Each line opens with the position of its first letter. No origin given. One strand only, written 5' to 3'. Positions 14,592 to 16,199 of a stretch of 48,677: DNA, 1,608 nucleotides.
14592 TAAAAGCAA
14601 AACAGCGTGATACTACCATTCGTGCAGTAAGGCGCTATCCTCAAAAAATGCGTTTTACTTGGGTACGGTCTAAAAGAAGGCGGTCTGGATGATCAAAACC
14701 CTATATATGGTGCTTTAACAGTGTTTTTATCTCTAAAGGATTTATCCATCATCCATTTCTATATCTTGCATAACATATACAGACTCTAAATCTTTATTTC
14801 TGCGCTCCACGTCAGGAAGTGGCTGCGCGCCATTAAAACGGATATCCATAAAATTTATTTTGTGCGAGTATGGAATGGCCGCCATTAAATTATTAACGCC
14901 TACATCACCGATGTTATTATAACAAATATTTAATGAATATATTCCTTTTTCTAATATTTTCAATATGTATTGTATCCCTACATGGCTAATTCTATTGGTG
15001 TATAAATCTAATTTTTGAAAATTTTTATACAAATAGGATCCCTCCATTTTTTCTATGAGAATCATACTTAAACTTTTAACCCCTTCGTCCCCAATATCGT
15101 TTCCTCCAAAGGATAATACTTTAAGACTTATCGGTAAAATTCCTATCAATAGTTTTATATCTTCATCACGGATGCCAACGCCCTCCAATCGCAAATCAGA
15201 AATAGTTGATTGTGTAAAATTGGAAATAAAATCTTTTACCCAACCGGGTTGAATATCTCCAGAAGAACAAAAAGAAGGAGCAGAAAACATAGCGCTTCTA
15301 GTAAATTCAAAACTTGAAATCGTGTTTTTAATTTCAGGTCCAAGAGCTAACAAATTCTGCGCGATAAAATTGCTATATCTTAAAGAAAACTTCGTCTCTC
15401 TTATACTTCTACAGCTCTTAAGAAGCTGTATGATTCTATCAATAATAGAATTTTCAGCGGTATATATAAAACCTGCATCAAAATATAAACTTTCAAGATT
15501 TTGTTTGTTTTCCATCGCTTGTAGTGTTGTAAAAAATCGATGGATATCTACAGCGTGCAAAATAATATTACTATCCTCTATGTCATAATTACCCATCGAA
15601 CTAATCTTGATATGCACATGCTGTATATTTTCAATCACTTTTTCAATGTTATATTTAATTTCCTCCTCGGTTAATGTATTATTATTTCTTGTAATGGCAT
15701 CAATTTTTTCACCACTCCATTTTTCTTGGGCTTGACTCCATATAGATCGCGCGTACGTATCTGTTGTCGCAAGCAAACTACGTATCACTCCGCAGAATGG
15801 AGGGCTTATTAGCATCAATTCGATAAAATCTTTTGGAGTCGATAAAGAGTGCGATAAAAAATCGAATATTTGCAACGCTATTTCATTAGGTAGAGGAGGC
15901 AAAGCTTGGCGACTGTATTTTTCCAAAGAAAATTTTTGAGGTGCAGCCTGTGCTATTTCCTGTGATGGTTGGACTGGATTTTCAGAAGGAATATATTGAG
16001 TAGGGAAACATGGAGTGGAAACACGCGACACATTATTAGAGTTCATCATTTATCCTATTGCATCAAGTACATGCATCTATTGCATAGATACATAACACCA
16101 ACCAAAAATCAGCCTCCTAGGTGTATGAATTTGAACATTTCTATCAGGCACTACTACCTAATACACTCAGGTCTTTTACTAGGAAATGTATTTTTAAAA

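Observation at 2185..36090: Intact-looking tRNA-Leu prophage carrying three F-box genes and four membrane/coiled-coil cargo genes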

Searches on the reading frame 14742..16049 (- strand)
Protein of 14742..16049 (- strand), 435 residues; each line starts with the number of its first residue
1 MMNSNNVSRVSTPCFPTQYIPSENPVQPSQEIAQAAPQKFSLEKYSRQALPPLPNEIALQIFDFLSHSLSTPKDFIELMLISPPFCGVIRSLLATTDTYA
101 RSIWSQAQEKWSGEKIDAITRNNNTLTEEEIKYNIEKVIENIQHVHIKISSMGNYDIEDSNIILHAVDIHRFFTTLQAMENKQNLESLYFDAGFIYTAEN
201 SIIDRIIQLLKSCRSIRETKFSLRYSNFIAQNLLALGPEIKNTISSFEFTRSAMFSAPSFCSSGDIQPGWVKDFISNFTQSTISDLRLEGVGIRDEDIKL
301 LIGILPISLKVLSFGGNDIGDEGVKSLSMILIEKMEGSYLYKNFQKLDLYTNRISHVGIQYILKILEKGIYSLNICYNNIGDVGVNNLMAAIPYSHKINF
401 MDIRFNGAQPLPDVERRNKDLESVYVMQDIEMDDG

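Call 8: search_protein_families(library=pfam, proteins=[window:14742-16049:-], max_evalue=1)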
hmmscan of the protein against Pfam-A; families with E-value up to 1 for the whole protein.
window:14742-16049:- (435 aa): 4 families
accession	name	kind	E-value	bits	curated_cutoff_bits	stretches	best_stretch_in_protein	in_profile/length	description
PF13516.12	LRR_6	-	3.6e-06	27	23.4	1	308-328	4-24/24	Leucine Rich repeat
PF00560.39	LRR_1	-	0.02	15.4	20.6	0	308-327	1-20/23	Leucine Rich Repeat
PF12937.12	F-box-like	-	0.031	14.5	24.3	1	53-67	4-18/47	F-box-like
PF05725.18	FNIP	-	0.061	13.9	21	1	299-315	26-42/44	FNIP Repeat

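Call 11: find_encoding_contigs(protein=window:14742-16049:-, flank=10000, max_places=6)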
Protein window:14742-16049:- (435 aa): no gene with exactly this product is on record in the collection.

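Call 15: find_homologous_proteins(query=window:14742-16049:-, max_evalue=0.001)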
Query window:14742-16049:- (435 aa): 1 proteins with E <= 0.001 among 4042 candidates.
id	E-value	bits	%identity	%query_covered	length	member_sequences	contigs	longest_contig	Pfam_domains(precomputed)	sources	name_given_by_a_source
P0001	3.3e-287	970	100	100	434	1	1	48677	PF13516.13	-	-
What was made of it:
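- Tried and rejected: Word-indexed homologue searches found nothing but c2 itself (call 15).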

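Call 25: search_solved_structures(query=window:14742-16049:-, max_evalue=10, show_alignments=3)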
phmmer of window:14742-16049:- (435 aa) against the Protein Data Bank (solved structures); distinct sequences matched with E-value up to 10: 24.
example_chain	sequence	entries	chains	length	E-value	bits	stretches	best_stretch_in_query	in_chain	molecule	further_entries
1dfj_I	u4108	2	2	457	1.1e-06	31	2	308-392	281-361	RIBONUCLEASE INHIBITOR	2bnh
1a4y_A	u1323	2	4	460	3.5e-05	26.2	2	308-389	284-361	RIBONUCLEASE INHIBITOR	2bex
1z7x_W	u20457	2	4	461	3.6e-05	26.1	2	308-389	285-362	Ribonuclease inhibitor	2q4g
4peq_B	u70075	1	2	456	4.2e-05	25.9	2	282-329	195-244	Ribonuclease/angiogenin inhibitor 1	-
5irl_A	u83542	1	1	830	0.00014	24.2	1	307-401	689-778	Uncharacterized protein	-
5irm_A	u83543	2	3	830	0.00018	23.8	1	307-401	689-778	Uncharacterized protein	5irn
8glv_Ez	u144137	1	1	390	0.00032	23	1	281-410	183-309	DRC5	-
9e5c_3k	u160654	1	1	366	0.00035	22.8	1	282-399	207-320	Leucine-rich repeat protein (LRRP)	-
9e5c_0u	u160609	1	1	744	0.00097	21.4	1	283-358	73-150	Leucine-rich repeat protein (LRRP)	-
9y6s_8O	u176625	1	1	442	0.00097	21.4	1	305-389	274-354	Leucine-rich repeat protein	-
9fqr_MA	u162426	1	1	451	0.0015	20.8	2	282-423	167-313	Leucine rich repeat containing 34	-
4per_A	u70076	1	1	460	0.0025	20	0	274-388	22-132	Ribonuclease Inhibitor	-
8j07_w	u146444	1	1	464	0.0048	19.1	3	336-392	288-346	Leucine-rich repeat-containing protein 34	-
9e5c_1l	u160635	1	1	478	0.0076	18.4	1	293-406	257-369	Leucine-rich repeat protein (LRRP)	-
7ju4_l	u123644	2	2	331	0.0091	18.2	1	342-408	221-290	Radial spoke protein 15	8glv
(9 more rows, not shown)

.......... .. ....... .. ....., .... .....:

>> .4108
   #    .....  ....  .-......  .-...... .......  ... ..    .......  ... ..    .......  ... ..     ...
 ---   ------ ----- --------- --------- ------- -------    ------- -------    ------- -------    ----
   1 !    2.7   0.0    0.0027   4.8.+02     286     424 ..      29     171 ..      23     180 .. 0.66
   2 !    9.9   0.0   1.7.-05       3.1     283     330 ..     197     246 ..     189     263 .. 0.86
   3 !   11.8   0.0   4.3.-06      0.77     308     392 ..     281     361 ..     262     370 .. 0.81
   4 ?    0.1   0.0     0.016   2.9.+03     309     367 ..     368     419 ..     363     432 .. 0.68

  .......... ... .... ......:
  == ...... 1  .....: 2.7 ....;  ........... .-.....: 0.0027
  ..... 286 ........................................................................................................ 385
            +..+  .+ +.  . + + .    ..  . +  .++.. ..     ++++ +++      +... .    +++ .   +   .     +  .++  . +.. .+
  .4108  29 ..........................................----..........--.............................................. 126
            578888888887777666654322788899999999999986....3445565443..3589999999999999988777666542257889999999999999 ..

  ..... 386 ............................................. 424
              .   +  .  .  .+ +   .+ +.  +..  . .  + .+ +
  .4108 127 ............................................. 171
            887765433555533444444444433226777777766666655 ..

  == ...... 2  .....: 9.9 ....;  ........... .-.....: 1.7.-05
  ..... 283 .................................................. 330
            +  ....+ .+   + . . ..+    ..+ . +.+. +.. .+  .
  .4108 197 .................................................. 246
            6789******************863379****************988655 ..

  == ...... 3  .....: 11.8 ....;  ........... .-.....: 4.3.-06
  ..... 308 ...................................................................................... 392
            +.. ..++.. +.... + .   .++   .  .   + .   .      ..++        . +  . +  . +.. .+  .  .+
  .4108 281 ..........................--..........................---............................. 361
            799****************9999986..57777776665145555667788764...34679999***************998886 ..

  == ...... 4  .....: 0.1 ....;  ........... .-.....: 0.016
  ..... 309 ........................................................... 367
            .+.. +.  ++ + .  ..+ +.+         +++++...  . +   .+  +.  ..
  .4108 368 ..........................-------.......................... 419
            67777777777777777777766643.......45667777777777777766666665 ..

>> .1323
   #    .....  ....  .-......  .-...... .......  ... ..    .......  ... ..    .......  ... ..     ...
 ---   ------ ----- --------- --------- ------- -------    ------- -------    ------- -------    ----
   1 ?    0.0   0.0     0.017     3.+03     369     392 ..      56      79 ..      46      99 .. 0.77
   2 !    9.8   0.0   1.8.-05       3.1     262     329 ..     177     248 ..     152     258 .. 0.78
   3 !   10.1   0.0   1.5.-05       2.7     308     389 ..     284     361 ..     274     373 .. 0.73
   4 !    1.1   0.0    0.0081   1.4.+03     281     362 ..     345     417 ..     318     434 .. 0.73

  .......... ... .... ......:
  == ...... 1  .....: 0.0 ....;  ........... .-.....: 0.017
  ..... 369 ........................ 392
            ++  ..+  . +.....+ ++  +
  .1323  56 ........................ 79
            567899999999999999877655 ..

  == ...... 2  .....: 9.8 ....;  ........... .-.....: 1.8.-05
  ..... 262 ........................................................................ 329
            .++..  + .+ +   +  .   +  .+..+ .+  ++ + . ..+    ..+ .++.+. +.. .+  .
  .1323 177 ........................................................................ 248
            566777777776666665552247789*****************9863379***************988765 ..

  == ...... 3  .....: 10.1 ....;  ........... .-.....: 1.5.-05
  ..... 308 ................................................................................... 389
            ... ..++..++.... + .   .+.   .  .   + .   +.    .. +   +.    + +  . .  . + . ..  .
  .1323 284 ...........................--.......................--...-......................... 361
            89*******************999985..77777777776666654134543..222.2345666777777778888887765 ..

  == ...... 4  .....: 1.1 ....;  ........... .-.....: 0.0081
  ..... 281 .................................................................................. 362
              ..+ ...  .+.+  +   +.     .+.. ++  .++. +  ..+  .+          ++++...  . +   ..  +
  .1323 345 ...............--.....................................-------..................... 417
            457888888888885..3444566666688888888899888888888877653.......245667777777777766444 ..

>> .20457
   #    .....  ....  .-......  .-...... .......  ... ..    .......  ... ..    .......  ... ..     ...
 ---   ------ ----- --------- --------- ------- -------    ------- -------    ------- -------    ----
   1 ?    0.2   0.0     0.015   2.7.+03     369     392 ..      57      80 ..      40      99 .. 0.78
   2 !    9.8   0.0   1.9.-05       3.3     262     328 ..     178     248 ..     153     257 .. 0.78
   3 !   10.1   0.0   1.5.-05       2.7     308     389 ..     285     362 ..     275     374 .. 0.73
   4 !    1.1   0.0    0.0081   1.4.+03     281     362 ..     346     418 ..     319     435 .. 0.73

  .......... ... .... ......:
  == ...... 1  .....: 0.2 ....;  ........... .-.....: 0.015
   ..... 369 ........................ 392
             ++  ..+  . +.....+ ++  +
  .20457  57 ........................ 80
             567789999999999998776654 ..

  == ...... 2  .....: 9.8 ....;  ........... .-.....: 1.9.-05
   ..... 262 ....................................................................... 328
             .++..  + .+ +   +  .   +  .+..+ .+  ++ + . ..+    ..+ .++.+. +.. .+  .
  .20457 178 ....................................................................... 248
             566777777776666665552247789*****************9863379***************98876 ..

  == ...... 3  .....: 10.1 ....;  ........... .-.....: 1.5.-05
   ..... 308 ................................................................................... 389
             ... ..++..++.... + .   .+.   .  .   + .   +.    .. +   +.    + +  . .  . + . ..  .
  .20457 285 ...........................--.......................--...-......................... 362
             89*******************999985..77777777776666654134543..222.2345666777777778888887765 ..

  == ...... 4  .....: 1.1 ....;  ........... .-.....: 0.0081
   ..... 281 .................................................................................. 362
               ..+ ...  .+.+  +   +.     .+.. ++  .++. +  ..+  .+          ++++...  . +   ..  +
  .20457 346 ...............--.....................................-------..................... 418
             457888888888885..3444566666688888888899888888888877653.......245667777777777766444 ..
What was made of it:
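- On RNI-like leucine-rich repeat (LRR_6 / LRR_1): Ribonuclease inhibitor is the top PDB sequence hit for c2, E 1e-6 (call 25).
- Closest known: Eukaryotic FBXL-type F-box/LRR adaptors. Different: The LRR is RNI-type, with 28-29-residue repeats, by sequence (call 25).
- By sequence, ribonuclease inhibitor is the best PDB match (call 25).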

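Call 41: predict_structure(protein=window:14742-16049:-)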
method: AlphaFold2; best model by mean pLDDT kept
length: 435 residues; sequences in the alignment: 1
mean_pLDDT: 42.3   pTM: 0.37
mean pLDDT of the five models: 42.3, 35.0, 30.9, 30.6, 28.2
residues with pLDDT >= 90: 0; 70-90: 0; 50-70: 128; < 50: 307
segments of 3 or more residues with pLDDT < 50: 1-205, 213-232, 250-269, 338-340, 378-386, 392-435
pLDDT, mean of each block of 10 residues (from residue 1): 26 25 27 24 26 39 43 40 41 41 44 38 33 35 25 22 28 46 43 35 49 44 42 50 53 28 40 55 60 57 62 59 66 56 61 59 63 50 47 47 32 33 30 25
secondary structure, 60 per line:
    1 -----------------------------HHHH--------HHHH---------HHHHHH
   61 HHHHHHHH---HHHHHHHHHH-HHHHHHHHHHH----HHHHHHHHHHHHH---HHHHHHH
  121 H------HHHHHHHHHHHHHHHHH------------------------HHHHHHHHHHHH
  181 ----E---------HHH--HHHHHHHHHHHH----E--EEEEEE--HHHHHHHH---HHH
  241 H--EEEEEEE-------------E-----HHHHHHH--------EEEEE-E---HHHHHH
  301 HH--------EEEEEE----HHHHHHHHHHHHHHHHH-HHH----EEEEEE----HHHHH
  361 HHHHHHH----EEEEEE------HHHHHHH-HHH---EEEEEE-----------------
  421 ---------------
elements in order: H30-33 H42-45 H55-68 H72-81 H83-93 H98-110 H114-121 H128-144 H169-180 H200-211 E219-224 H227-234 H238-241 E244-250 H270-276 E285-289 H295-302 E311-316 H321-337 E346-351 H356-367 E372-377 H384-390 E398-403
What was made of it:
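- Tried and rejected: AF2 on c2 alone gave pLDDT 42 and was discarded (call 41).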

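Call 58: search_protein_representatives(protein=window:14742-16049:-)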
Query: 435 residues. Proteins with E-value up to 0.001 (for the whole library): 763; up to 1e-10: 80; up to 1e-30: 3. The best 150 are listed.
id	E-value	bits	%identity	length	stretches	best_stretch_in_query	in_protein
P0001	1.0e-287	969.9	100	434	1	2-435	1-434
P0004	2.8e-45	171.4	33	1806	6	281-421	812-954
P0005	1.2e-37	146.3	37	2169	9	286-393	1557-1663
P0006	3.3e-28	115.2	33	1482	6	281-393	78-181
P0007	7.7e-28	114.0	32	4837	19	269-402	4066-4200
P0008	3.7e-24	101.9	31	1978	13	278-401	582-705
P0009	4.9e-21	91.6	31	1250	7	286-407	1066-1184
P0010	7.4e-21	91.0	31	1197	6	279-403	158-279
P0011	7.4e-20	87.7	34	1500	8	287-406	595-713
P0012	2.1e-19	86.2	36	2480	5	308-403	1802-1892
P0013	5.7e-18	81.5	38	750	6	303-392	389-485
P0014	7.9e-18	81.0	34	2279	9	283-362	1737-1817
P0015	1.6e-17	80.0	29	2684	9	271-407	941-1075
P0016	2.9e-17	79.2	33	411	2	106-391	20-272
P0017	3.3e-17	79.0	33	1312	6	280-401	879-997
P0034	2.1e-14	69.7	28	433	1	66-393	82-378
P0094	5.3e-10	55.2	36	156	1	94-238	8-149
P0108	1.2e-09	54.1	30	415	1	19-420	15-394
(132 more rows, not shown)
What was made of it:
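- Tried and rejected: The exhaustive HMMER search was needed to find the family (call 58).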

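Call 61: list_cluster_members(proteins=[P0108, P0034, P0016, P0094, P0003])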
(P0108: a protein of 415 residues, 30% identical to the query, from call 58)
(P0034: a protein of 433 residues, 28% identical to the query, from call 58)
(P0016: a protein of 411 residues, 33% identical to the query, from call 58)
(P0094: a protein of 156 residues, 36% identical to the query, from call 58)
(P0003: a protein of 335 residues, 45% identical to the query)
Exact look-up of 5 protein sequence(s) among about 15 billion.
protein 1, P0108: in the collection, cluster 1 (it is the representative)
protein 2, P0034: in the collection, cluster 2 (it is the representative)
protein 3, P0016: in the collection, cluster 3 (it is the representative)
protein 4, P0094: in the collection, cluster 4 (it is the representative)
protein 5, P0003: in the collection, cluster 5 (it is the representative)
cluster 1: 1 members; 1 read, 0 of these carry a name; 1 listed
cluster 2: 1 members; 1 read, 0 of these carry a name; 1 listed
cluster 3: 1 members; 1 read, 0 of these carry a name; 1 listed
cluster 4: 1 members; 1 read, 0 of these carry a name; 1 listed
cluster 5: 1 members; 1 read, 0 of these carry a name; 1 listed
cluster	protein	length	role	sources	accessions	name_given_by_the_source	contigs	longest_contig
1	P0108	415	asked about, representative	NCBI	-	-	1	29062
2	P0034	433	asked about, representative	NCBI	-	-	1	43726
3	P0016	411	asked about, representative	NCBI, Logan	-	-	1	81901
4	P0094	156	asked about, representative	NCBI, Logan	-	-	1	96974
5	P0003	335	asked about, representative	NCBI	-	-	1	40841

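Call 62: find_homologous_proteins(query=A2, max_evalue=0.001)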
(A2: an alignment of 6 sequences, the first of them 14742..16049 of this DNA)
Query A2 (6 sequences) (435 aa, profile of the alignment): 5 proteins with E <= 0.001 among 5669 candidates.
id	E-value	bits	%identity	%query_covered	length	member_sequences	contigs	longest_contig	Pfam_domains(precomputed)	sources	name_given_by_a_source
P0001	3.0e-146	506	100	100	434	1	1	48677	PF13516.13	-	-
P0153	9.3e-131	455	27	17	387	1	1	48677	-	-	-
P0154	9.1e-34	135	31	29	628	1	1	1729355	PF13516.13,PF00560.40,PF12799.14,PF27089.1,PF13855.13,PF27087.1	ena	-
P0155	2.7e-13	68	34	17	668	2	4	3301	PF13516.13,PF00560.40,PF12799.14,PF13855.13,PF27087.1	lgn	-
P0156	6.5e-13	67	24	37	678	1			PF13516.13,PF00560.40,PF27089.1,PF27087.1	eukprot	eukprot:TRINITY_DN21535_c0_g2_i1.p1 TRINITY_DN21535_c0_g2~~TRINITY_DN21535_c0_g2_i1.p1 ORF type:comp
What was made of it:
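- Tried and rejected: Even with the family alignment they added only LRR-only proteins (call 62).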

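Call 64: search_protein_families(library=pfam, alignment_id=A2, max_evalue=1)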
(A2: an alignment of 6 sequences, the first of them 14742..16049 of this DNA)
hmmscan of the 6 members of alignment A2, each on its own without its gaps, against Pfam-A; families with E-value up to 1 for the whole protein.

A. member 1, window:14742-16049:- (435 aa): 4 families
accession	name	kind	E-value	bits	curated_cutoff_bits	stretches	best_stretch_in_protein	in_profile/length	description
PF13516.12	LRR_6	-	3.6e-06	27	23.4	1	308-328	4-24/24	Leucine Rich repeat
PF00560.39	LRR_1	-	0.02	15.4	20.6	0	308-327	1-20/23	Leucine Rich Repeat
PF12937.12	F-box-like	-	0.031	14.5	24.3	1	53-67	4-18/47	F-box-like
PF05725.18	FNIP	-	0.061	13.9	21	1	299-315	26-42/44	FNIP Repeat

B. families by the number of members that match (of 6 scanned): 13 families
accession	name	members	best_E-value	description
PF13516.12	LRR_6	5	2.1e-16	Leucine Rich repeat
PF00560.39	LRR_1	4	8e-07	Leucine Rich Repeat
PF12937.12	F-box-like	2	0.031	F-box-like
PF13855.12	LRR_8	2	0.051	Leucine rich repeat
PF05725.18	FNIP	2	0.061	FNIP Repeat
PF12799.13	LRR_4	1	6.6e-07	Leucine Rich repeats (2 copies)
PF00646.38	F-box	1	0.005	F-box domain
PF21120.3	MCM_WH_arc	1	0.023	Archaeal MCM, winged-helix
PF25019.1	LRR_R13L1-DRL21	1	0.029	R13L1/DRL21 LRRs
PF07723.19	LRR_2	1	0.036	Leucine Rich Repeat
PF22438.2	FlgA_HD-like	1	0.092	Flagellar protein FlgA, HotDog domain-like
PF04960.20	Glutaminase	1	0.1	Glutaminase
PF23598.1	LRR_14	1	0.19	Leucine-rich repeat region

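Call 65: find_encoding_contigs(protein=P0034, flank=10000, max_places=3)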
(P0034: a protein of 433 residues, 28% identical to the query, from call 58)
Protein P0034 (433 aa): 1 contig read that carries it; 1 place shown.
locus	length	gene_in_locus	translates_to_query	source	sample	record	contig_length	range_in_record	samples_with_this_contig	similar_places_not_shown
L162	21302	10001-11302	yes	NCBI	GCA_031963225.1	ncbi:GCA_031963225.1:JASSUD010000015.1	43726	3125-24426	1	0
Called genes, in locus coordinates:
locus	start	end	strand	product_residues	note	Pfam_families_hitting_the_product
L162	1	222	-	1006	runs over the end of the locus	-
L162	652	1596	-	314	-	PF13606:Ank_3 (faint), PF12796:Ank_2, PF00023:Ank (faint), PF13857:Ank_5 (weak), PF13637:Ank_4 (weak)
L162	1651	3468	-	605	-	PF07906:Toxin_15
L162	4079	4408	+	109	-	PF03091:CutA1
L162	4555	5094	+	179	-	-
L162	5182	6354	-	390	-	PF07690:MFS_1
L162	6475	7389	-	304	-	PF00590:TP_methylase, PF23016:RsmI_C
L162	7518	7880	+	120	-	PF02021:UPF0102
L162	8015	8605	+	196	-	PF13580:SIS_2, PF01380:SIS (weak)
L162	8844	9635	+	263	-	PF04972:BON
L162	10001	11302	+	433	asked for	PF12799:LRR_4 (faint), PF27087:LRR_TMOD-LMOD (faint), PF13516:LRR_6 (faint), PF00560:LRR_1 (faint)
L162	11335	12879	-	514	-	PF02696:SelO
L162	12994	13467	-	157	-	PF04314:LpqE-like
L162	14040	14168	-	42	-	PF10617:DUF2474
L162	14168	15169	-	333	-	PF02322:Cyt_bd_oxida_II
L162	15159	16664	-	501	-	PF01654:Cyt_bd_oxida_I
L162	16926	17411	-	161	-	PF03330:DPBB_1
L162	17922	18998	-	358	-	PF03462:PCRF, PF00472:RF-1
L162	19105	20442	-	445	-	PF05201:GlutR_N, PF01488:Shikimate_DH, PF00745:GlutR_dimer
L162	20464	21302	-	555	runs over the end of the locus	PF00005:ABC_tran, PF01926:MMR_HSR1 (faint), PF02463:SMC_N (faint), PF13304:AAA_21 (faint), PF13555:AAA_29 (faint), PF12848:ABC_tran_Xtn, PF00005:ABC_tran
